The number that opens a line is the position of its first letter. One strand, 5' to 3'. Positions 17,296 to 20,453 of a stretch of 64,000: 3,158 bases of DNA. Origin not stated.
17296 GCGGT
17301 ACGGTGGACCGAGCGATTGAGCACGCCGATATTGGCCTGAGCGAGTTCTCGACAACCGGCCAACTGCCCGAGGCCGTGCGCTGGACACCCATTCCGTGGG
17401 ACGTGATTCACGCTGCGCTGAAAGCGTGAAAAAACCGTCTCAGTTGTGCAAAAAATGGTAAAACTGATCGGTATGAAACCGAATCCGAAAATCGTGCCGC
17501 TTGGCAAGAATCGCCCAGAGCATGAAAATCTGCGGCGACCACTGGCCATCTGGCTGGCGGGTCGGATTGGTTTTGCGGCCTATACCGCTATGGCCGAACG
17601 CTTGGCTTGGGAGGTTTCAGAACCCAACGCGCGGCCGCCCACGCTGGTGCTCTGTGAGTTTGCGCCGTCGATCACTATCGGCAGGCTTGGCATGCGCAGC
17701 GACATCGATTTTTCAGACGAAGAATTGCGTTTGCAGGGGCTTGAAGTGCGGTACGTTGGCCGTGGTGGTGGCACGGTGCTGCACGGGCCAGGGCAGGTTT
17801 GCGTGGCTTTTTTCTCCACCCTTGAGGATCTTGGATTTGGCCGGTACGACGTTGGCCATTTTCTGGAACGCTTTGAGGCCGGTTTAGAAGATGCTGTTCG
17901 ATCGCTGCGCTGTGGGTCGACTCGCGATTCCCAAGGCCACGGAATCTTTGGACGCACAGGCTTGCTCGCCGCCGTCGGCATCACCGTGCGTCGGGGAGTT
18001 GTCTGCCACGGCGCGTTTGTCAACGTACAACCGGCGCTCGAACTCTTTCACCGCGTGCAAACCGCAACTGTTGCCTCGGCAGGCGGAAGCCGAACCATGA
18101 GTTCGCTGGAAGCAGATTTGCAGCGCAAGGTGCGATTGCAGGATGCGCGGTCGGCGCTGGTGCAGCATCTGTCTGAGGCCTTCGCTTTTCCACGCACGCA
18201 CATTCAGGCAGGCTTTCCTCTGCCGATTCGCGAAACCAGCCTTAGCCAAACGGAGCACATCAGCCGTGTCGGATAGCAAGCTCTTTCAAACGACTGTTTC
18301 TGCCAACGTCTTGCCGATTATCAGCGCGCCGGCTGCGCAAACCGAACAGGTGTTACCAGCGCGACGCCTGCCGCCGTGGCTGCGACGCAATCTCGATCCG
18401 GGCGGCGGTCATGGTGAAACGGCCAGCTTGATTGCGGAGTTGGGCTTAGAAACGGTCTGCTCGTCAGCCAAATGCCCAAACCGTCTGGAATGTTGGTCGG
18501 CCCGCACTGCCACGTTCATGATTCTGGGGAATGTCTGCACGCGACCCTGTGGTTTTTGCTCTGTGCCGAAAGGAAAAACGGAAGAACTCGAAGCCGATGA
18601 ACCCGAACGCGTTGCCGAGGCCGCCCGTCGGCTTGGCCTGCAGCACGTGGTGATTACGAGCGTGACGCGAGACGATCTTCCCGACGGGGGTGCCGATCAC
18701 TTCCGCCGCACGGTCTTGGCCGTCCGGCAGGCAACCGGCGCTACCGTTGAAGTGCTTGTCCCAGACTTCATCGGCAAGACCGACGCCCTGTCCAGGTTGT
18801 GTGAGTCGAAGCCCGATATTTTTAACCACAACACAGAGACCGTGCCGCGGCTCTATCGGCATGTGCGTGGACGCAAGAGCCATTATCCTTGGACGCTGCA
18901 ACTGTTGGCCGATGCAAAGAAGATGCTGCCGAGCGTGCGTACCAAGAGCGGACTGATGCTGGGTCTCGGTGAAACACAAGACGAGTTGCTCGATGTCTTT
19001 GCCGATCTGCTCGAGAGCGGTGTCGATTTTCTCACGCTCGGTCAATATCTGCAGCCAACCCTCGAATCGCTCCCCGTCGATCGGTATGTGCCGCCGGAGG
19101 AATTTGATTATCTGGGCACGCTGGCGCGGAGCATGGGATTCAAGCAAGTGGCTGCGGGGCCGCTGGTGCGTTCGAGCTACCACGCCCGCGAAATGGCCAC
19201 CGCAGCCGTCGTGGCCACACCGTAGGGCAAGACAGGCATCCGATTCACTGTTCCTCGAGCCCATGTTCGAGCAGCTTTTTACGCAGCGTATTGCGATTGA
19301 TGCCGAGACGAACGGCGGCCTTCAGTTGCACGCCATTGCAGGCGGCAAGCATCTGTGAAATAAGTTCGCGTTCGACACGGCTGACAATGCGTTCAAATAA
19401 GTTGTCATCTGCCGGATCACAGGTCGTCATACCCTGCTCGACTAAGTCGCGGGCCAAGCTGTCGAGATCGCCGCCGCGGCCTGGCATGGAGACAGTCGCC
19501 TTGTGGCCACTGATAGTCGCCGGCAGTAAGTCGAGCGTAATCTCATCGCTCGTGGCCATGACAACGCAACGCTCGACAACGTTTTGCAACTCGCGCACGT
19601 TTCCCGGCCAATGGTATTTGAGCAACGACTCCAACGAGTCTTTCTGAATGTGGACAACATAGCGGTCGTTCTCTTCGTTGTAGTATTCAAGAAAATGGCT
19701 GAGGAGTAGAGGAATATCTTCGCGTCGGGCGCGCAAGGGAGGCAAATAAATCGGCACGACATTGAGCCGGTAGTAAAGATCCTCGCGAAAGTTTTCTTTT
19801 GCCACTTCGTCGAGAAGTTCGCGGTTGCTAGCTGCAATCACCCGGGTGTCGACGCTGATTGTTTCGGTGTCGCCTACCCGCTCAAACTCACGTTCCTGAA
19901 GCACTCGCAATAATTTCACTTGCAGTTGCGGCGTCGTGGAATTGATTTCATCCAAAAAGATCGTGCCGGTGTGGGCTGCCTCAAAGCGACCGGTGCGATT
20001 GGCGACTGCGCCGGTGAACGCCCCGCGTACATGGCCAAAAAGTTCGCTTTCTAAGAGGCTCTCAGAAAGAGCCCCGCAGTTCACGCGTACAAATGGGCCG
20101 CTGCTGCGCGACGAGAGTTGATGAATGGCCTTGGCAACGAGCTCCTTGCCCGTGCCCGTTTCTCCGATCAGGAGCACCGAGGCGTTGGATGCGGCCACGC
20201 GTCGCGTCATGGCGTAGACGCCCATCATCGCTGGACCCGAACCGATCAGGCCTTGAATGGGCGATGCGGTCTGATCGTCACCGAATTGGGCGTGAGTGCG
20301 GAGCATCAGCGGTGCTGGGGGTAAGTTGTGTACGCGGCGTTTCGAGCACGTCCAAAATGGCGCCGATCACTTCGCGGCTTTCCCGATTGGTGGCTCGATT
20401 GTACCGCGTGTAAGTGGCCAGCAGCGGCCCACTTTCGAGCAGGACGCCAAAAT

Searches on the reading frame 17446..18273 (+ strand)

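Call 61: search_protein_families(library=pfam, proteins=[window:17446-18273:+], max_evalue=0.00001)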
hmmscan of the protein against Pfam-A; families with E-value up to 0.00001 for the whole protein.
window:17446-18273:+ (276 aa): 1 family
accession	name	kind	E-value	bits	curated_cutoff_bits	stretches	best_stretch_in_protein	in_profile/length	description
PF21948.1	LplA-B_cat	-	5.5e-21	75.9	27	1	48-242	7-199/200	Lipoyl protein ligase A/B catalytic domain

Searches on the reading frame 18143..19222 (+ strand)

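Call 61: search_protein_families(library=pfam, proteins=[window:18143-19222:+], max_evalue=0.00001)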
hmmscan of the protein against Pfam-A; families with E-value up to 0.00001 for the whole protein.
window:18143-19222:+ (360 aa): 1 family
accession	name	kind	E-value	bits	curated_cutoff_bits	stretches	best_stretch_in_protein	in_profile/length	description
PF04055.27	Radical_SAM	-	2e-21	77.3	29.5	1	126-288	1-165/166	Radical SAM superfamily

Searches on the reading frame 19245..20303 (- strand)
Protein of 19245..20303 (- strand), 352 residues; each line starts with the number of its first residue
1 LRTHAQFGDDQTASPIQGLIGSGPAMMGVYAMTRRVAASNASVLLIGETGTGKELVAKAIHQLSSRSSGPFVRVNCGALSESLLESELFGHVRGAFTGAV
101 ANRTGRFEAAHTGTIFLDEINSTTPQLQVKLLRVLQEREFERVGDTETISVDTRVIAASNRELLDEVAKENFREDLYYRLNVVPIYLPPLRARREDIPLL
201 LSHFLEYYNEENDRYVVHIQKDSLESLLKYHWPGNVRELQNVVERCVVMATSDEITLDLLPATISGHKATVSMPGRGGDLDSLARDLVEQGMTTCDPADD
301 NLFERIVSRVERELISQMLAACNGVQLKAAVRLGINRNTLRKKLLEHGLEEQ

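Call 61: search_protein_families(library=pfam, proteins=[window:19245-20303:-], max_evalue=0.00001)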
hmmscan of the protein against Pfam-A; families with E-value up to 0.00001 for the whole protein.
window:19245-20303:- (352 aa): 7 families
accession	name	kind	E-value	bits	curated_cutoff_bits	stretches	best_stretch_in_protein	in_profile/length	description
PF00158.32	Sigma54_activat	-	4.6e-70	235.1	20.2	1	19-185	1-167/168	Sigma-54 interaction domain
PF25601.1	AAA_lid_14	-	2.3e-27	95.1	27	1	191-270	1-80/87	AAA+ ATPase lid domain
PF14532.12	Sigma54_activ_2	-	1.1e-17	65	25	1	21-190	2-138/138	Sigma-54 interaction domain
PF02954.25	HTH_8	-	3.7e-12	46.2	22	1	309-346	4-41/42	Bacterial regulatory protein, Fis family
PF07728.20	AAA_5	-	8.8e-12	45.6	22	1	42-163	1-125/139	AAA domain (dynein-related subfamily)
PF00004.35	AAA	-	2.9e-08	34.6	21.2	1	43-170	1-117/131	ATPase family associated with various cellular activities (AAA)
PF07724.20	AAA_2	-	5.1e-07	30.3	27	1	41-168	4-132/166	AAA domain (Cdc48 subfamily)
